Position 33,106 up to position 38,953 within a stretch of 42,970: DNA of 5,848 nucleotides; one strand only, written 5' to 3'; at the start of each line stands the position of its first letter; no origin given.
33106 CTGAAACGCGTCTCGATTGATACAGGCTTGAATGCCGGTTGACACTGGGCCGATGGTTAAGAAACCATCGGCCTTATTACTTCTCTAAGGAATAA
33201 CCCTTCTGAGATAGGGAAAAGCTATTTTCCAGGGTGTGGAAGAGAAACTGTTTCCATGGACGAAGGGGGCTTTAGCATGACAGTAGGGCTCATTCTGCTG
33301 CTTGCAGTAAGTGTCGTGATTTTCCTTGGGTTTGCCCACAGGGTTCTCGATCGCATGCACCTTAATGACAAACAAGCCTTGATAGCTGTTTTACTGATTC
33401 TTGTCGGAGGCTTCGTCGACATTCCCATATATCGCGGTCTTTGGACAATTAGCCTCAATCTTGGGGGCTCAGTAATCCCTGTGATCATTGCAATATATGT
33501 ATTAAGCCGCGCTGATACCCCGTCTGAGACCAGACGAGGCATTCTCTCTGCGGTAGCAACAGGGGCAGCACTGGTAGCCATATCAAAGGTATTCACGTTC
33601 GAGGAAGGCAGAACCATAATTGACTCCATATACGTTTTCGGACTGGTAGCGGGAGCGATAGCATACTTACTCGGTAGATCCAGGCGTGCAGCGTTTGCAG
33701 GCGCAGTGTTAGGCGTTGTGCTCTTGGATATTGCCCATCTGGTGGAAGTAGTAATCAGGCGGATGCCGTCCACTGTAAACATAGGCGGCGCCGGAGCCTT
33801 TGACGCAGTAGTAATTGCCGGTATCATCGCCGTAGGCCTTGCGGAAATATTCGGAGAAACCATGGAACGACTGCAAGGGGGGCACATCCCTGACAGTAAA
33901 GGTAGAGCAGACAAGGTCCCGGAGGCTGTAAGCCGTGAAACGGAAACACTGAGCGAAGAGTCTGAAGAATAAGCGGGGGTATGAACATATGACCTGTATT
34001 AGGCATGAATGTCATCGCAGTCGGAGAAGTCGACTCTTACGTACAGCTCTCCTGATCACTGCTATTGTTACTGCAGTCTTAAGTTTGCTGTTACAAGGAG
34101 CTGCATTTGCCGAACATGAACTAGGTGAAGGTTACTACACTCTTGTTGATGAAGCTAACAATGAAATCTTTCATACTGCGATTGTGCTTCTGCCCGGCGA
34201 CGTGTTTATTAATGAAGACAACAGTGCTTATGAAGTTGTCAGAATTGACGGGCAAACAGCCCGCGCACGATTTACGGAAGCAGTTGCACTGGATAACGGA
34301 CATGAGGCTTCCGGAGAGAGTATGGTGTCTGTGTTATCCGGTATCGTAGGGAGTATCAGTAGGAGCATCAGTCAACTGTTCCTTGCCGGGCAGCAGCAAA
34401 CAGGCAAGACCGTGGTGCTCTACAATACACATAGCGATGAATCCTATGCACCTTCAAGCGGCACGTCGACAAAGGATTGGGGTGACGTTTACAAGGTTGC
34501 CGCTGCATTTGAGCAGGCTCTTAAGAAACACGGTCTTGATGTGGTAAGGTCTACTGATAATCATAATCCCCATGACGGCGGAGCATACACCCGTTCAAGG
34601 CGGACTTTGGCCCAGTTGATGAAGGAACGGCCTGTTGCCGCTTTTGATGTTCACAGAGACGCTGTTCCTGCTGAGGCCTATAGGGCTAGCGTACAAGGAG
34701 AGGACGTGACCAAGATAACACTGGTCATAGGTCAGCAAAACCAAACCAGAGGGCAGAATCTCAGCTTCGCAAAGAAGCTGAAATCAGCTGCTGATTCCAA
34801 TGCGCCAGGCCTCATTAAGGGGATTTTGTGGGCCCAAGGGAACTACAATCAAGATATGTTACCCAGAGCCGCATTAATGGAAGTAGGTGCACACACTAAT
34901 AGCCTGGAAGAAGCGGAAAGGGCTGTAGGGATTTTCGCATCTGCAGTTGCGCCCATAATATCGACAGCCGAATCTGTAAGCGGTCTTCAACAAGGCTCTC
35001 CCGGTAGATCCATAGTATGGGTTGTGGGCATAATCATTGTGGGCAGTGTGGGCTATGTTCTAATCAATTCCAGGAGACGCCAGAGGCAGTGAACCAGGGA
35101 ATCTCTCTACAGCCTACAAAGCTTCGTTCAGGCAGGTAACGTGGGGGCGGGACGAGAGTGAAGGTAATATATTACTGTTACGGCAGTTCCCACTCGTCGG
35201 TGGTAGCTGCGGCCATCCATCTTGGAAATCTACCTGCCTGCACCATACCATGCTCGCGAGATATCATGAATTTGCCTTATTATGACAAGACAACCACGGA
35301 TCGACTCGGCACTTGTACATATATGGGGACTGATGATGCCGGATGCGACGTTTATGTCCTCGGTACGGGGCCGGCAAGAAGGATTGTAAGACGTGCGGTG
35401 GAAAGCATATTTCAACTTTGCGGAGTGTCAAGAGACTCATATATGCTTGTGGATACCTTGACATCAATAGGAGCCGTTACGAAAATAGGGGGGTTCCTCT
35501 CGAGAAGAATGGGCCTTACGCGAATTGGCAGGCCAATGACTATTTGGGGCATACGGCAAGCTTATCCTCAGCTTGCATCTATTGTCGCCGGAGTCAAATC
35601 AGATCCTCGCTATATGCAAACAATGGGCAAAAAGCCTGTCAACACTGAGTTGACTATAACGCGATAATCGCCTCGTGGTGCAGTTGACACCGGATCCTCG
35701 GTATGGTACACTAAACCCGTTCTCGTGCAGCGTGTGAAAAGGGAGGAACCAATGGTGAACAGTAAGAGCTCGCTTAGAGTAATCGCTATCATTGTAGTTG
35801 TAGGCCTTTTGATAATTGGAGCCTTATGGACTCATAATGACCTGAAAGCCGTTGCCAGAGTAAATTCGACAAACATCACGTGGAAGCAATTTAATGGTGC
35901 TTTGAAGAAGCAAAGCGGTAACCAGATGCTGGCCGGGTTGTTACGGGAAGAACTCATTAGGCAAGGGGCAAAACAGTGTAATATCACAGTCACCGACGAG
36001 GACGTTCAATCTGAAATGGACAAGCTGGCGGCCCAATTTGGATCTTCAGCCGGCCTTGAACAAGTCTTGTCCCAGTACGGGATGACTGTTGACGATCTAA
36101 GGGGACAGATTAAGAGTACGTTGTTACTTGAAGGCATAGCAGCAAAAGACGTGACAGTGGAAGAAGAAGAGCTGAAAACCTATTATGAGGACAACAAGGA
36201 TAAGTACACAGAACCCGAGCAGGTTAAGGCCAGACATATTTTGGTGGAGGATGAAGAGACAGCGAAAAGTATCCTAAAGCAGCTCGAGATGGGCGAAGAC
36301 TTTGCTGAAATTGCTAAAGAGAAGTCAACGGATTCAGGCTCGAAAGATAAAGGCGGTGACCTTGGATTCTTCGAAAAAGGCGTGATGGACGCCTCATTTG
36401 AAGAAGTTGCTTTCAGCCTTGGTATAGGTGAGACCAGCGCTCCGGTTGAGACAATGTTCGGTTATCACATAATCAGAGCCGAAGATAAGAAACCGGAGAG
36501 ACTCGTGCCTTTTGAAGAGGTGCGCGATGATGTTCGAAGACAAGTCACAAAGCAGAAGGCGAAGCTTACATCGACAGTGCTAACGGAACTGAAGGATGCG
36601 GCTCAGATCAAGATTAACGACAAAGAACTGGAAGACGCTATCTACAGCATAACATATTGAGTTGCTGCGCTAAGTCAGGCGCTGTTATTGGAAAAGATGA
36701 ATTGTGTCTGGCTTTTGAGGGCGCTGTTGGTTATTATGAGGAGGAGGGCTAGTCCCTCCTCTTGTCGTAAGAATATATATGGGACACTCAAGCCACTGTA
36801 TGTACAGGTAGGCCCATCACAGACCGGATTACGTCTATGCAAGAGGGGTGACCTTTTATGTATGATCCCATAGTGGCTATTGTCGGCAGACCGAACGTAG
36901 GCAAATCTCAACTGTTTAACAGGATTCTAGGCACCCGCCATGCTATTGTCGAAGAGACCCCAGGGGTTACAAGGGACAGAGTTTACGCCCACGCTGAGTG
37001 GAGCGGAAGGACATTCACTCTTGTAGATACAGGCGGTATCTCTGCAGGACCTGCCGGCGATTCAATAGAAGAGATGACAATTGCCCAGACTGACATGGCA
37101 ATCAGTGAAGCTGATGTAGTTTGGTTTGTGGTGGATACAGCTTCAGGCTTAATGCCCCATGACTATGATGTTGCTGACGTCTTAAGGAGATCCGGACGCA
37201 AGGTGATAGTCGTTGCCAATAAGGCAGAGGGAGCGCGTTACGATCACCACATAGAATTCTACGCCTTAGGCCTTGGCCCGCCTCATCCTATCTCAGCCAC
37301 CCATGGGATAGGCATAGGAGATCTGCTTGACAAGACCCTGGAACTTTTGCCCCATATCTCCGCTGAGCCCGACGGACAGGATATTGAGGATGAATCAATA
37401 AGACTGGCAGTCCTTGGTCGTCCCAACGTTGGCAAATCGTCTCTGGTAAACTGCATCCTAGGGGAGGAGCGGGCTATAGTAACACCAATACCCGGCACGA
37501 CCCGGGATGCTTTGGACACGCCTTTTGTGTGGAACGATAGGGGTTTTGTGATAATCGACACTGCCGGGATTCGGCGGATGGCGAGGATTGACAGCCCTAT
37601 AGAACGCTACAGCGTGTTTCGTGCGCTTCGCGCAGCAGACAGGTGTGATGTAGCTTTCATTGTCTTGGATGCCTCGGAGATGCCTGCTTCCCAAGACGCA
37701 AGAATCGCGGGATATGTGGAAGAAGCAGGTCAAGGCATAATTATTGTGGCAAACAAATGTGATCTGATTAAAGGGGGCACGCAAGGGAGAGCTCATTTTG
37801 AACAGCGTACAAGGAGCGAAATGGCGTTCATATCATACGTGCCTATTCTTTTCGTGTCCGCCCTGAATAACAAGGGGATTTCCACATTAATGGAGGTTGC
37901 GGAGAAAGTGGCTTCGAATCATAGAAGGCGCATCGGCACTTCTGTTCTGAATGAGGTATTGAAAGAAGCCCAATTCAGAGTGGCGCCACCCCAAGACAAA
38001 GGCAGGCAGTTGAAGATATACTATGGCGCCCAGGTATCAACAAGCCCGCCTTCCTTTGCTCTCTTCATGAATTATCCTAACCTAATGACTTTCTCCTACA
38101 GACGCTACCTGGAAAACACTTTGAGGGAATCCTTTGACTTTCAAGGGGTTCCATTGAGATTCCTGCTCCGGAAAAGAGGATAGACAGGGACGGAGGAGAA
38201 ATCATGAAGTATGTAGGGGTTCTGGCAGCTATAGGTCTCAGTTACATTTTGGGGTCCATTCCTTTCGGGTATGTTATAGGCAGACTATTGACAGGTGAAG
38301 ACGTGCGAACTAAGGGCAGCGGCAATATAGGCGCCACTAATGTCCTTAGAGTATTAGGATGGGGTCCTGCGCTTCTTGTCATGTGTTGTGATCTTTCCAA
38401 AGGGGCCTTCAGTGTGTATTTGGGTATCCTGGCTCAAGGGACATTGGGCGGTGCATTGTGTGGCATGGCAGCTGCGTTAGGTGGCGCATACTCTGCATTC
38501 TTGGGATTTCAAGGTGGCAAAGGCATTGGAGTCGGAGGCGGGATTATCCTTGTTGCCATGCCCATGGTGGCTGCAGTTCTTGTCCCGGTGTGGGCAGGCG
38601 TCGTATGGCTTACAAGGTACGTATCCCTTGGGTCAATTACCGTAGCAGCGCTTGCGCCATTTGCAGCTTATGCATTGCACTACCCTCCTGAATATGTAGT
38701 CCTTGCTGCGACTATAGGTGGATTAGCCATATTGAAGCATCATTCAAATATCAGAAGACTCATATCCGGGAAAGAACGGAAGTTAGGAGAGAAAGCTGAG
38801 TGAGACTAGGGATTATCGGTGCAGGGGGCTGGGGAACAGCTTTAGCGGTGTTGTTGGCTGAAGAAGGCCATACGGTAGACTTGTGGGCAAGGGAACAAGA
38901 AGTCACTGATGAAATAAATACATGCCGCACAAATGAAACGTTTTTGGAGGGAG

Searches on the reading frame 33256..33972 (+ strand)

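Call 70: search_protein_families(library=pfam, proteins=[window:33256-33972:+], max_evalue=0.00001)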
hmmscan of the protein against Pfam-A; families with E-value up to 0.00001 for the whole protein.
window:33256-33972:+ (238 aa): 1 family
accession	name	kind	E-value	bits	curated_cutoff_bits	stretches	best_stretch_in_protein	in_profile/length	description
PF07758.16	DUF1614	-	3.3e-14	53.6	23.9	1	57-193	33-169/171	Protein of unknown function (DUF1614)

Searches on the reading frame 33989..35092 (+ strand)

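Call 71: search_protein_families(library=pfam, proteins=[window:33989-35092:+], max_evalue=0.00001)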
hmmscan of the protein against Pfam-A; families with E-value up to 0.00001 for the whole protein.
window:33989-35092:+ (367 aa): 1 family
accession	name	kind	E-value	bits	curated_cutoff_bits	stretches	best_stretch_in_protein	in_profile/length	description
PF07454.18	SpoIIP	-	2.6e-53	181.7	24.4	1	134-321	75-269/269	Stage II sporulation protein P (SpoIIP)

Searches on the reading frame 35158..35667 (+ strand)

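Call 71: search_protein_families(library=pfam, proteins=[window:35158-35667:+], max_evalue=0.00001)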
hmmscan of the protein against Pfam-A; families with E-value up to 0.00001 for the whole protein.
window:35158-35667:+ (169 aa): 1 family
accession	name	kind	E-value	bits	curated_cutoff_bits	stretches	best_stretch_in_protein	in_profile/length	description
PF11385.13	DUF3189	-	1e-51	175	23.2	1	2-147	1-146/147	Protein of unknown function (DUF3189)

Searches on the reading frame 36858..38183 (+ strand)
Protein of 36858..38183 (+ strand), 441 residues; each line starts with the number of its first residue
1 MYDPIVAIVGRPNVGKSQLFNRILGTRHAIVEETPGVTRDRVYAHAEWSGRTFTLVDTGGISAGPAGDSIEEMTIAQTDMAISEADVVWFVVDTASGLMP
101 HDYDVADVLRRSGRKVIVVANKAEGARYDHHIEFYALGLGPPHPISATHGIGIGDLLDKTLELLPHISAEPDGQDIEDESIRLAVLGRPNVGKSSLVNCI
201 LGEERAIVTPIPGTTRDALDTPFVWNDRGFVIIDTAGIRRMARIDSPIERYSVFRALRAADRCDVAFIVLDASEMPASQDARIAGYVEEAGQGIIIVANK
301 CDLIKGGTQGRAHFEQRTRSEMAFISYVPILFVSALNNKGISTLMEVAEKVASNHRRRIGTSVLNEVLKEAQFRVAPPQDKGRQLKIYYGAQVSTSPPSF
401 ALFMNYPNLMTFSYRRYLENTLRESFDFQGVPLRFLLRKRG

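Call 71: search_protein_families(library=pfam, proteins=[window:36858-38183:+], max_evalue=0.00001)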
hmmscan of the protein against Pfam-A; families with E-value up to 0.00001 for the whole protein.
window:36858-38183:+ (441 aa): 7 families
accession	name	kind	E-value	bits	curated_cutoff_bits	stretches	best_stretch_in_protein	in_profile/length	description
PF01926.29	MMR_HSR1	-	6.5e-57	191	21.9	2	6-122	2-113/113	50S ribosome-binding GTPase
PF14714.11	KH_dom-like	-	1.9e-32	111.8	27.3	1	358-438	1-81/81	KH-domain-like of EngA bacterial GTPase enzymes, C-terminal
PF02421.24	FeoB_N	-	5e-23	81.8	27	2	6-127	3-119/156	Ferrous iron transport protein B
PF00009.33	GTP_EFTU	-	1e-20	74.5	26.5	1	182-351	5-185/188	Elongation factor Tu GTP binding domain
PF00350.29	Dynamin_N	-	1.6e-13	51.5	27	0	183-215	1-33/168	Dynamin family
PF04548.22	AIG1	-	2.6e-11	43.7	27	0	7-106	4-104/212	AIG1 family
PF03193.22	RsgA_GTPase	-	3e-08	34.1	30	0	184-240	110-170/174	RsgA GTPase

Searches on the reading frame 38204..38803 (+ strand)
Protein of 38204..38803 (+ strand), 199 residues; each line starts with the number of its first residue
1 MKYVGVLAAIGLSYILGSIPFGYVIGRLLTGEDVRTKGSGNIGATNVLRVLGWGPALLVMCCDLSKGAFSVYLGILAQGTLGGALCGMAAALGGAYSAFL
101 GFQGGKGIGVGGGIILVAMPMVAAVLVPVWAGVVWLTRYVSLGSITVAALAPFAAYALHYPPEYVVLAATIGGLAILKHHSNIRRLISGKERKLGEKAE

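Call 71: search_protein_families(library=pfam, proteins=[window:38204-38803:+], max_evalue=0.00001)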
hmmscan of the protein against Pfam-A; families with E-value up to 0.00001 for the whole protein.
window:38204-38803:+ (199 aa): 1 family
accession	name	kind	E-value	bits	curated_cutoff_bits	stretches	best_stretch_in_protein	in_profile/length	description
PF02660.20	G3P_acyltransf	-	4.9e-48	163.8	24.1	1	12-186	1-164/164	Glycerol-3-phosphate acyltransferase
